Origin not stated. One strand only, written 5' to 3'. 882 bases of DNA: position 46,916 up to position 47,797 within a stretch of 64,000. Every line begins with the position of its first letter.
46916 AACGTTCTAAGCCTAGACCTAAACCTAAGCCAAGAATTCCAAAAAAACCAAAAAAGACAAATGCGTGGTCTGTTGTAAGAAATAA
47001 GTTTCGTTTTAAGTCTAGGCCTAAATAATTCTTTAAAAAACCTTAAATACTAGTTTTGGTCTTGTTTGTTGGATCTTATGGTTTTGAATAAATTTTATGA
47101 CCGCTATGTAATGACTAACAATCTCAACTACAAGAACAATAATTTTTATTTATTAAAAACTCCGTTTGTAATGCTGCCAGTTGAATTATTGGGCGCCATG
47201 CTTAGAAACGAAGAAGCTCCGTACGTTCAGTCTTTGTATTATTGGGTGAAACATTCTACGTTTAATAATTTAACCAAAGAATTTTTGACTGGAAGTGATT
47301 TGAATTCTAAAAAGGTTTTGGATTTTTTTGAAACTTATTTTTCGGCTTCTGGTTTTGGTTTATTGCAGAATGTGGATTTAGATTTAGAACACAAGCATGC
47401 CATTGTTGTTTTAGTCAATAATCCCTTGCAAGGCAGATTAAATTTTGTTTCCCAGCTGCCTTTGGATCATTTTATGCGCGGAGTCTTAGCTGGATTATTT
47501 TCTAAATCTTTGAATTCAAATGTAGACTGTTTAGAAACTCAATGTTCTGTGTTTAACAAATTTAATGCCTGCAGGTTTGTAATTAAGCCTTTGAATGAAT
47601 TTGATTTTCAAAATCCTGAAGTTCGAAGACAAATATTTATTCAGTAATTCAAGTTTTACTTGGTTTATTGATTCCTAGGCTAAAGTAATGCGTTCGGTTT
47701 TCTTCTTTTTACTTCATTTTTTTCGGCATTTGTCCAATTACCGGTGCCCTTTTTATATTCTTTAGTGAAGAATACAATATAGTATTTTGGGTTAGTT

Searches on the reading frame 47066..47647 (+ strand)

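Call 43: search_protein_families(library=pfam, proteins=[window:47066-47647:+], max_evalue=0.05)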
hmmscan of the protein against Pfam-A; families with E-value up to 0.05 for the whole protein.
window:47066-47647:+ (193 aa): 1 family
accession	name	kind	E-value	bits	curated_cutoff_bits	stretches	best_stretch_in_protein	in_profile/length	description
PF02830.23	V4R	-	4.9e-06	27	31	1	132-175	20-62/62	V4R domain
